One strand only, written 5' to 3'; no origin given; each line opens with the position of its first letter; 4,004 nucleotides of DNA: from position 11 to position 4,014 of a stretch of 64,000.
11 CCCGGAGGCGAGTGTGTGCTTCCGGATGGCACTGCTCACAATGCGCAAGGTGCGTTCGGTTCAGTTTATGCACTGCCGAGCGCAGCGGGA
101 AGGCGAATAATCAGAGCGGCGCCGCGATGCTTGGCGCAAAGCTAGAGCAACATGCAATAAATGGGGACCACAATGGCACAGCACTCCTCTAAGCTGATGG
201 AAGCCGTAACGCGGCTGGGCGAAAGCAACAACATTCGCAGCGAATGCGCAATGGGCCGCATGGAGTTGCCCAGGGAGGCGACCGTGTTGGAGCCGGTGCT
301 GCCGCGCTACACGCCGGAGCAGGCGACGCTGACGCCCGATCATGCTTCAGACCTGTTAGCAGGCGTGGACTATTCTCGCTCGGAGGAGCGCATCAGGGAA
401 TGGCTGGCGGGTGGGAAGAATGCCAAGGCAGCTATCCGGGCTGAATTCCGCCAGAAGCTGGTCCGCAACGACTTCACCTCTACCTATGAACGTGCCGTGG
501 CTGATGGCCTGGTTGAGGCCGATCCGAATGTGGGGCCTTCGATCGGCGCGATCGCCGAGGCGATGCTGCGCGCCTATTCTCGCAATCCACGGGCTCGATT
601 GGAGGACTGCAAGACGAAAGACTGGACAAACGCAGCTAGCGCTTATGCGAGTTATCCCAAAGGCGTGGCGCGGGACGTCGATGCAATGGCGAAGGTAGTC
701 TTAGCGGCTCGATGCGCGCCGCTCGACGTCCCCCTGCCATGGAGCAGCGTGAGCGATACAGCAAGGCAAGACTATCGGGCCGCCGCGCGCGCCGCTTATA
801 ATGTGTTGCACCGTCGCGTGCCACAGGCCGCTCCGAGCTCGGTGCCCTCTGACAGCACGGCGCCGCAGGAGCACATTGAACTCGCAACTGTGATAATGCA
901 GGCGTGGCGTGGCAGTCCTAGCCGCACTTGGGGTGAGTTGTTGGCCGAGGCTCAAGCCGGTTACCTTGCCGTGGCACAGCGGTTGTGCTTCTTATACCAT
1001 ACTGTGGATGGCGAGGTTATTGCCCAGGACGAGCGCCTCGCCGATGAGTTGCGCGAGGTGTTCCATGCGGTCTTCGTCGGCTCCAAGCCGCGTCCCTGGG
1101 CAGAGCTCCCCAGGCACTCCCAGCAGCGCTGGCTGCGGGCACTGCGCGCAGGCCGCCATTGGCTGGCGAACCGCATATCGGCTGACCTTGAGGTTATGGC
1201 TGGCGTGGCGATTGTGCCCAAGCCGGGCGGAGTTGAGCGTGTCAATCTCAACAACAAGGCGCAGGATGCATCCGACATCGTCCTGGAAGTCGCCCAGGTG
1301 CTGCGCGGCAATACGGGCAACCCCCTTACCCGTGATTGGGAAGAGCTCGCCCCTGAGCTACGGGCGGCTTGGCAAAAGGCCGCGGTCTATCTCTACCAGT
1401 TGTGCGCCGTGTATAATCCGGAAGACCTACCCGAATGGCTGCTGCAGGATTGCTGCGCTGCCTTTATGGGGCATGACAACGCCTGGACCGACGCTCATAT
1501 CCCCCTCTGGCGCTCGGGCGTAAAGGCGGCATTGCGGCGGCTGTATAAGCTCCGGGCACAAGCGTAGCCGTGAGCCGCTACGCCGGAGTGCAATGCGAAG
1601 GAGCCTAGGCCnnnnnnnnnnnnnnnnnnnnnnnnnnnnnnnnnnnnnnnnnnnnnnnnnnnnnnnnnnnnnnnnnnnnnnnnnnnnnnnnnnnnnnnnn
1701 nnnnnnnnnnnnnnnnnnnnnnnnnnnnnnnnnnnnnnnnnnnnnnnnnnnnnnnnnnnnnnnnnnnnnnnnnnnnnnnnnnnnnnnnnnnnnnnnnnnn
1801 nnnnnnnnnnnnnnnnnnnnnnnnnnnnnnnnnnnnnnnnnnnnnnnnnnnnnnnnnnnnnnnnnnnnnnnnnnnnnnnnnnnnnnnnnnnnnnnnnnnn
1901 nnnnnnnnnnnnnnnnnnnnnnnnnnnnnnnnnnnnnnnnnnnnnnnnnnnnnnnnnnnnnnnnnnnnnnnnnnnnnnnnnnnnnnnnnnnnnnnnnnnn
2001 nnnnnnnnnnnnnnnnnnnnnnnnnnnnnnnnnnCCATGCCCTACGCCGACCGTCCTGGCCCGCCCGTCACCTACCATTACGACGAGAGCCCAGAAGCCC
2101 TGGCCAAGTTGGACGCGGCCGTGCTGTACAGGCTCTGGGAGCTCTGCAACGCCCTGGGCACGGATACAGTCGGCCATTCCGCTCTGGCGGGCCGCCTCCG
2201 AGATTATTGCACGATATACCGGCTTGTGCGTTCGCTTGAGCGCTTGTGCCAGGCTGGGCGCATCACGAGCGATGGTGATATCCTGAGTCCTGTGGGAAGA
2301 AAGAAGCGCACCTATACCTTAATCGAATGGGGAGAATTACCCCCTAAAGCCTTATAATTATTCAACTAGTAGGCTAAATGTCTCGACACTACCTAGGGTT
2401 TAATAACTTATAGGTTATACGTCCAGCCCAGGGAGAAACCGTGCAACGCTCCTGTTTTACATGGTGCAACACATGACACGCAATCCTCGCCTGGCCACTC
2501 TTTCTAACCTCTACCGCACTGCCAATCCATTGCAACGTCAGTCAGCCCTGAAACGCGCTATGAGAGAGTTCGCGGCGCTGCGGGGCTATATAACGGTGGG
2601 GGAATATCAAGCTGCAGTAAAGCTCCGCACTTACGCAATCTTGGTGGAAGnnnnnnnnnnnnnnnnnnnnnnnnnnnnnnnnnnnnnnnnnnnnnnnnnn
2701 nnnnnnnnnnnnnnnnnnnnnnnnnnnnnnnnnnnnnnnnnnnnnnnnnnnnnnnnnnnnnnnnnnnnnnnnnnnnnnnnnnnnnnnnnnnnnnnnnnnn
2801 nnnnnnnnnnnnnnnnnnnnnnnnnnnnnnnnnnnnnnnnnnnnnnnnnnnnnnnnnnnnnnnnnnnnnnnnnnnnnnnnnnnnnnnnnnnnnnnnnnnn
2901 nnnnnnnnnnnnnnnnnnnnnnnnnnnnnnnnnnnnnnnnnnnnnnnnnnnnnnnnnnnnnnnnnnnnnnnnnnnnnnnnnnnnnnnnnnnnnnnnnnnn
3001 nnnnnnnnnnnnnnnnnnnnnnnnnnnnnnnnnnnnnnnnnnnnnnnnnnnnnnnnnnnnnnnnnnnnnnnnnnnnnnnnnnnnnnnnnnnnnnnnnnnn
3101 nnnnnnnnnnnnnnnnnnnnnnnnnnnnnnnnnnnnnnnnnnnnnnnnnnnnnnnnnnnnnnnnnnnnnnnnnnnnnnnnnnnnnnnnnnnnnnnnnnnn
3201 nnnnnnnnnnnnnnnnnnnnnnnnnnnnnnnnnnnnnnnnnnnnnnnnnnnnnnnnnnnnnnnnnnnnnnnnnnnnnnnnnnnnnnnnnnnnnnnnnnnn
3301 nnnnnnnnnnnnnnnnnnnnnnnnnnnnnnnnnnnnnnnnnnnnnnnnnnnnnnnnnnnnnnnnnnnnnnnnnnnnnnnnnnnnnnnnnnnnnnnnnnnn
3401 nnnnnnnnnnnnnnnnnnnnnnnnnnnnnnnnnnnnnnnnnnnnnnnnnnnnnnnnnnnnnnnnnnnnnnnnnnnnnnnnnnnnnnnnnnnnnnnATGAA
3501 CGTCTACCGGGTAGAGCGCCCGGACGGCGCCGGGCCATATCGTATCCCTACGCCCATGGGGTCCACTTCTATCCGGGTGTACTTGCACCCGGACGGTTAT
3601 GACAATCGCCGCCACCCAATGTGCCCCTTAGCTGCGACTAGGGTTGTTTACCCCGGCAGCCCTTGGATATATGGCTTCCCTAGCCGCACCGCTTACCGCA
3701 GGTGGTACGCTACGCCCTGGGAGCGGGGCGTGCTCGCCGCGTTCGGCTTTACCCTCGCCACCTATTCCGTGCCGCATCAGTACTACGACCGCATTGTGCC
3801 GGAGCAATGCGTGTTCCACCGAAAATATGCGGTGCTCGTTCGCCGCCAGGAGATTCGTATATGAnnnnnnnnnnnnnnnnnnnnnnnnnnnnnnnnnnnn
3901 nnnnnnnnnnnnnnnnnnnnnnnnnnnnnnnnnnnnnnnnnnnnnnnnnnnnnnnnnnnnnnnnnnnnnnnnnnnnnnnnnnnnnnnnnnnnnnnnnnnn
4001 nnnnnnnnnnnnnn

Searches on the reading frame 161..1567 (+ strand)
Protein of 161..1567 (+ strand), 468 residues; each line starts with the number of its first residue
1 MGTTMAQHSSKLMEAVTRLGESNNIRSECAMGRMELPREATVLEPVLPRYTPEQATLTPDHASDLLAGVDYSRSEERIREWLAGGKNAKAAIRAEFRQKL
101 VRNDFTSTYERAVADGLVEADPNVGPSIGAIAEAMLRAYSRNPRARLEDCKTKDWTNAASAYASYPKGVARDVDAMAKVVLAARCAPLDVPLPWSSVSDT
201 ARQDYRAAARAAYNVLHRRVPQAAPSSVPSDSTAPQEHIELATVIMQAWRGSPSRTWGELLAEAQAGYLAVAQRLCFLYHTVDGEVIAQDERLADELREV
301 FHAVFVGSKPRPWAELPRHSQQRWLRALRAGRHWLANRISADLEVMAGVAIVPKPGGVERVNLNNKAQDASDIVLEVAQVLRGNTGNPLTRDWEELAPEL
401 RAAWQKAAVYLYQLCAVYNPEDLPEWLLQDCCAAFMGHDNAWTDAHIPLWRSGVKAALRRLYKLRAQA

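Call 53: search_protein_families(library=phrogs, proteins=[window:161-1567:+], max_evalue=0.001)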
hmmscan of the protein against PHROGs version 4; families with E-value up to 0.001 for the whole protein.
window:161-1567:+ (468 aa): 0 families

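Call 54: search_protein_families(library=pfam, proteins=[window:161-1567:+], max_evalue=0.01)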
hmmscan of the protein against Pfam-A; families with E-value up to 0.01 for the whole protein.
window:161-1567:+ (468 aa): 0 families

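Call 67: search_protein_families(library=pfam, alignment_id=A2, max_evalue=0.0001)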
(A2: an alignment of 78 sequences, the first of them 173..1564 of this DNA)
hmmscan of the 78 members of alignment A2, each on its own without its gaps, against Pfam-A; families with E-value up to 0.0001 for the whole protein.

A. member 1, window:173-1564:+ (464 aa): 0 families

B. families by the number of members that match (of 78 scanned): 13 families
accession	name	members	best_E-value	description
PF16510.12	P22_portal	1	6.9e-112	Phage P22-like portal protein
PF13252.12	Phage_capsid_3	1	3.3e-89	Phage capsid protein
PF10065.14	DUF2303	1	1.9e-33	Uncharacterized conserved protein (DUF2303)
PF13876.11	Phage_gp49_66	1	1.6e-22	Phage protein (N4 Gp49/phage Sf6 gene 66) family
PF13328.12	HD_4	1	1.6e-17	HD domain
PF00383.29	dCMP_cyt_deam_1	1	8.5e-16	Cytidine and deoxycytidylate deaminase zinc-binding region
PF00589.27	Phage_integrase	1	2.2e-12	Phage integrase family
PF00293.34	NUDIX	1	1.2e-09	NUDIX domain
PF13884.11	Peptidase_S74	1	1.2e-08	Chaperone of endosialidase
PF24175.2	SU10_adaptor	1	7.5e-08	SU10 adaptor protein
PF01145.31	Band_7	1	2e-07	SPFH domain / Band 7 family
PF14437.12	MafB19-deam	1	4.3e-07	MafB19-like deaminase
PF06067.16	DUF932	1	1.3e-05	Domain of unknown function (DUF932)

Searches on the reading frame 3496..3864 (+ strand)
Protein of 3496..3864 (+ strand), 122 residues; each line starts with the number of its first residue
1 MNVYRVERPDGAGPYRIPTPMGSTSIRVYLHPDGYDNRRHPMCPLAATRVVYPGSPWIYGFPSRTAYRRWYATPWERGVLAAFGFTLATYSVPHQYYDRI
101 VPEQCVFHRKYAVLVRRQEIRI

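Call 53: search_protein_families(library=phrogs, proteins=[window:3496-3864:+], max_evalue=0.001)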
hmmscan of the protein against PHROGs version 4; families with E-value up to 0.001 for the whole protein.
window:3496-3864:+ (122 aa): 1 family
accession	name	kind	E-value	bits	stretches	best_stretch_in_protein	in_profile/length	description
phrog_1106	-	unknown function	1.6e-16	61.8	1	1-120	50-180/227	unknown function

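Call 54: search_protein_families(library=pfam, proteins=[window:3496-3864:+], max_evalue=0.01)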
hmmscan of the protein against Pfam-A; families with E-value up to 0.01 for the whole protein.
window:3496-3864:+ (122 aa): 0 families
